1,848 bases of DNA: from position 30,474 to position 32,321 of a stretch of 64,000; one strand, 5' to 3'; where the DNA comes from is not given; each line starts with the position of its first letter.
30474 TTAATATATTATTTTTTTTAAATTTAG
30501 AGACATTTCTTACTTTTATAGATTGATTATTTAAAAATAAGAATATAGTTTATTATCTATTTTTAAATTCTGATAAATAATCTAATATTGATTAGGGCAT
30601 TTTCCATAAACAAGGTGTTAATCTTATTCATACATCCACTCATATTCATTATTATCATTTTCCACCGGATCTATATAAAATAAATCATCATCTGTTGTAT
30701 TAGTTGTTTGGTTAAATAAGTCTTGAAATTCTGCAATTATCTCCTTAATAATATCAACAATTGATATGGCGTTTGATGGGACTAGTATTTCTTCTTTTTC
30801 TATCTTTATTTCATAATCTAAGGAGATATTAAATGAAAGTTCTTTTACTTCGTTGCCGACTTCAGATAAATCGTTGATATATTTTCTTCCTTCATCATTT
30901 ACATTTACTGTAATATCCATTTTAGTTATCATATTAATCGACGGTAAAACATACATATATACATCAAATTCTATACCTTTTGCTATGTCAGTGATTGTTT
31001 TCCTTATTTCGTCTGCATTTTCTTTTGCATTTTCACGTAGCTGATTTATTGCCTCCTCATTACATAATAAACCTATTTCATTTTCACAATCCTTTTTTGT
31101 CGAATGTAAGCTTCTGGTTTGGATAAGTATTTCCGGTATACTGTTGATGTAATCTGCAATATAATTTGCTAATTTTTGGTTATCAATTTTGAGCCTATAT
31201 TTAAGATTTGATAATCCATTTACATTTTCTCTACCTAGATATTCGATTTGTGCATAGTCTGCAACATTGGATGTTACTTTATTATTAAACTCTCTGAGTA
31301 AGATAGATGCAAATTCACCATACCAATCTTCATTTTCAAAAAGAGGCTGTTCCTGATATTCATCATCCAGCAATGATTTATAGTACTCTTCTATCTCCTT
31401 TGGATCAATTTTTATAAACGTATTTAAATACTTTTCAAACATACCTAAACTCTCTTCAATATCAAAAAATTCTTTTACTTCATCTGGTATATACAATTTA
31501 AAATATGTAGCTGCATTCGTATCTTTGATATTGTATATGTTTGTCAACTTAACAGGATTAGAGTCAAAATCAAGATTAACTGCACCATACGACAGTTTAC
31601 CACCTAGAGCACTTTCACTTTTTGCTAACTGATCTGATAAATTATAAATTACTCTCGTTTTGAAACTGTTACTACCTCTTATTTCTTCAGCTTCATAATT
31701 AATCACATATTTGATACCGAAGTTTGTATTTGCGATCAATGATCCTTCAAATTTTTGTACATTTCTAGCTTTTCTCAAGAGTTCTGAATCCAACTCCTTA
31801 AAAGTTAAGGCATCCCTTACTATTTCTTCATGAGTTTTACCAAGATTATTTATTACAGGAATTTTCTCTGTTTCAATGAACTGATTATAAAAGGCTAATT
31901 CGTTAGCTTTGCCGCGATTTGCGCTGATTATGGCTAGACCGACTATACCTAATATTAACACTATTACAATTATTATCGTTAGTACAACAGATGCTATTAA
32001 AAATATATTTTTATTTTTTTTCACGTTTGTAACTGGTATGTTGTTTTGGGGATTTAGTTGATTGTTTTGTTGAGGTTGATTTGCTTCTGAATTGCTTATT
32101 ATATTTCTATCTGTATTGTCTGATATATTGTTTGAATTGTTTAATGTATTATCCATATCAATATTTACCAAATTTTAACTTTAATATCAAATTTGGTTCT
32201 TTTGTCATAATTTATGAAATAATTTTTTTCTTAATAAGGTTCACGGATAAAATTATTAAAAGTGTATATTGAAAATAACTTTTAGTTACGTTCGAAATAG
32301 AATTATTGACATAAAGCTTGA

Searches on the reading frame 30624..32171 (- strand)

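Call 11: search_protein_families(library=pfam, proteins=[window:30624-32171:-], max_evalue=0.01)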
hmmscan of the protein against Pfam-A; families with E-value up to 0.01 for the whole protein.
window:30624-32171:- (515 aa): 1 family
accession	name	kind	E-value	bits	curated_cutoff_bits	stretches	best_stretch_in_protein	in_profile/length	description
PF13273.12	DUF4064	-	0.0024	18.5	32.1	1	32-86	33-85/102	Protein of unknown function (DUF4064)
